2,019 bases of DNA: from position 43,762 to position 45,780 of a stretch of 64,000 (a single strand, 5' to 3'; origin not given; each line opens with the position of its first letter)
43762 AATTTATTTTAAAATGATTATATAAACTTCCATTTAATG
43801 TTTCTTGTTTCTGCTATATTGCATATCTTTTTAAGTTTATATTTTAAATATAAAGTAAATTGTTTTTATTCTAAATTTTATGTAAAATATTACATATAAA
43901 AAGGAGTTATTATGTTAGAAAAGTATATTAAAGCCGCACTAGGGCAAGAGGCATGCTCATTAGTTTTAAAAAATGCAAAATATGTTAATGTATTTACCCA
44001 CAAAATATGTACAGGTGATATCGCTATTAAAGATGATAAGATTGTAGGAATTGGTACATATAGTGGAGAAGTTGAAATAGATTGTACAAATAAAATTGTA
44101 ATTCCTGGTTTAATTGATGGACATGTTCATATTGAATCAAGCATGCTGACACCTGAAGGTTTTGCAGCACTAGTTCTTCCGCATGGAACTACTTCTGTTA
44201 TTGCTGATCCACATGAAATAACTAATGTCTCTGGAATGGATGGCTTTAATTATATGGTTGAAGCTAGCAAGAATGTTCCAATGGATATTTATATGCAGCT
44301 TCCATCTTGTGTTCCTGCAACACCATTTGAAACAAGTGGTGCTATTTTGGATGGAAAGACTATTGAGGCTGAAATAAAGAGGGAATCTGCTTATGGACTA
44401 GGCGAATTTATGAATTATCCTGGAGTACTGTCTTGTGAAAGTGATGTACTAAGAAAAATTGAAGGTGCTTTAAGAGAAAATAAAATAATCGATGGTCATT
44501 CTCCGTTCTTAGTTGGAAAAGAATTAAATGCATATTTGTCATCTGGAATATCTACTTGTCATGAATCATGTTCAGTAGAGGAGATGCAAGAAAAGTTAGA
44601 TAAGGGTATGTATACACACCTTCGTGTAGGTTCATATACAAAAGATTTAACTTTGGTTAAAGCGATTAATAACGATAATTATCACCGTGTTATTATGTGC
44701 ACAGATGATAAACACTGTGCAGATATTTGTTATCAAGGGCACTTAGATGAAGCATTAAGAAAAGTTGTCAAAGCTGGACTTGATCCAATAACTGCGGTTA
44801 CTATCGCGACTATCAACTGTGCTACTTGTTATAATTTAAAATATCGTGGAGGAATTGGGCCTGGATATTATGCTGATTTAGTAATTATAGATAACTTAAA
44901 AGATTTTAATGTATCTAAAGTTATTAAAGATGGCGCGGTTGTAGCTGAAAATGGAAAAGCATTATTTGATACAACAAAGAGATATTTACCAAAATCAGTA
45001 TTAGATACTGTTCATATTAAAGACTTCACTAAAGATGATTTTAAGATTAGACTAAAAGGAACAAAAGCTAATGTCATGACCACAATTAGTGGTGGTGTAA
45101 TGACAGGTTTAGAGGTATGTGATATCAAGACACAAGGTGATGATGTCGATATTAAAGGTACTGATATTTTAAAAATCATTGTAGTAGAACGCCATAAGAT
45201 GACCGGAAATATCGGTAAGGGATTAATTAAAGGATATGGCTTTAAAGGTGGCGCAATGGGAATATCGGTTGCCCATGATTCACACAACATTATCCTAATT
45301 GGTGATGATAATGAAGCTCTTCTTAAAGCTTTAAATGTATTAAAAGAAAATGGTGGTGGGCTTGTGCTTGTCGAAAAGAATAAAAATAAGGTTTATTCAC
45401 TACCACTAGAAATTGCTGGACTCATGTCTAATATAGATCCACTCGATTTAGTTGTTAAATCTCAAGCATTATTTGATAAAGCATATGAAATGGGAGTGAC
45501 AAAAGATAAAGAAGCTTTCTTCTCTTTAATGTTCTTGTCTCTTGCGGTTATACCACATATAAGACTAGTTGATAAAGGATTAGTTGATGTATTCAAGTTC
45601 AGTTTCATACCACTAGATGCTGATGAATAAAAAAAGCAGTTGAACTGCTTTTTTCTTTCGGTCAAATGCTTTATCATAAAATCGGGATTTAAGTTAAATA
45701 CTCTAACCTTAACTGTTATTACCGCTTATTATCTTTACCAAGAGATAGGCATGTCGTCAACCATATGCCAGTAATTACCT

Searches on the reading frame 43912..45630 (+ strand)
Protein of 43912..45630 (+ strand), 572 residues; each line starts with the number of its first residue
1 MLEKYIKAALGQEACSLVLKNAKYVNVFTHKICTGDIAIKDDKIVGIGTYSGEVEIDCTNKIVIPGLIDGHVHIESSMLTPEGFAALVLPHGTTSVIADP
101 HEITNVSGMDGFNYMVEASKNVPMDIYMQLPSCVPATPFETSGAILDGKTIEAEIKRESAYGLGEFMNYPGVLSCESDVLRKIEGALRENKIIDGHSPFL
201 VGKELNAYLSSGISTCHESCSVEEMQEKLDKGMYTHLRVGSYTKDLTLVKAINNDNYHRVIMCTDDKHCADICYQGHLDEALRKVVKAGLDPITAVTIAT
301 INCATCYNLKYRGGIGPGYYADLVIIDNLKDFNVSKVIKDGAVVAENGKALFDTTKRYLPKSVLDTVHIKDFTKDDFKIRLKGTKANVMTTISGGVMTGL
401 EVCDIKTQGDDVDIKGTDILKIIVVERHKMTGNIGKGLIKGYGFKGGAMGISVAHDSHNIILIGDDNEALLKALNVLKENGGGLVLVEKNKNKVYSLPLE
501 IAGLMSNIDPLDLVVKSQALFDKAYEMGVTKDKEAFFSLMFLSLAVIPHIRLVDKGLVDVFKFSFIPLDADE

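Call 7: search_protein_families(library=pfam, proteins=[window:43912-45630:+])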
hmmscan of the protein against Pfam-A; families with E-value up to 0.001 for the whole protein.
window:43912-45630:+ (572 aa): 3 families
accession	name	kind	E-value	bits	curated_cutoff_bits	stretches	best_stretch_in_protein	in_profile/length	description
PF13382.11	Adenine_deam_C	-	6.2e-48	162.8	27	1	397-563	3-168/169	Adenine deaminase C-terminal domain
PF01979.26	Amidohydro_1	-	3.6e-34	119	25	1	62-344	1-345/345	Amidohydrolase family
PF07969.17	Amidohydro_3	-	2.1e-11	44.4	29.7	1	292-344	409-471/472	Amidohydrolase family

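Call 26: find_encoding_contigs(protein=window:43912-45630:+, flank=10000, max_places=10)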
Protein window:43912-45630:+ (572 aa): 6 contigs read that carry it; 3 places shown.
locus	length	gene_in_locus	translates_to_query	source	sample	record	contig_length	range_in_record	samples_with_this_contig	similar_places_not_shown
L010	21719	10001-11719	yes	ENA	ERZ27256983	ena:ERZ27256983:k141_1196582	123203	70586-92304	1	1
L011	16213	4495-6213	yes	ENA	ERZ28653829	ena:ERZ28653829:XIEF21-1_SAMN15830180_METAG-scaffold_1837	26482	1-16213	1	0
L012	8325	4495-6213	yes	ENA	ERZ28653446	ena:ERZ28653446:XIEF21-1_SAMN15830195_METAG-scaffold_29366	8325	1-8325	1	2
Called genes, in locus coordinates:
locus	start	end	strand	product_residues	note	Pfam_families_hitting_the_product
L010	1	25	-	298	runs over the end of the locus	PF13349:DUF4097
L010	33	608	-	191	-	PF22564:HAAS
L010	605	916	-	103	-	PF13463:HTH_27 (weak), PF13601:HTH_34 (weak), PF03551:PadR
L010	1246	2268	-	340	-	PF01073:3Beta_HSD, PF01370:Epimerase, PF02719:Polysacc_synt_2, PF04321:RmlD_sub_bind, PF13460:NAD_binding_10, PF16363:GDP_Man_Dehyd, PF07993:NAD_binding_4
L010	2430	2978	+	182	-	-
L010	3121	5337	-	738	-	-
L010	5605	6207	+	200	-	PF00239:Resolvase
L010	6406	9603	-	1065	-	-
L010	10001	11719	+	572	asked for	PF07969:Amidohydro_3 (faint), PF01979:Amidohydro_1, PF13382:Adenine_deam_C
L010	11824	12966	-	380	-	PF13306:LRR_5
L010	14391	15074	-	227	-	PF02527:GidB, PF13847:Methyltransf_31 (weak)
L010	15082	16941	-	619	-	PF01134:GIDA, PF07992:Pyr_redox_2 (weak), PF12831:FAD_oxidored (weak), PF21680:GIDA_C_1st, PF13932:SAM_GIDA_C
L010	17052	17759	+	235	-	PF00072:Response_reg, PF00486:Trans_reg_C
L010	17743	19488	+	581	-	PF00512:HisKA, PF02518:HATPase_c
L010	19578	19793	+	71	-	PF01197:Ribosomal_L31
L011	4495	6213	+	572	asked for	PF07969:Amidohydro_3 (faint), PF01979:Amidohydro_1, PF13382:Adenine_deam_C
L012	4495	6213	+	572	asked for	PF07969:Amidohydro_3 (faint), PF01979:Amidohydro_1, PF13382:Adenine_deam_C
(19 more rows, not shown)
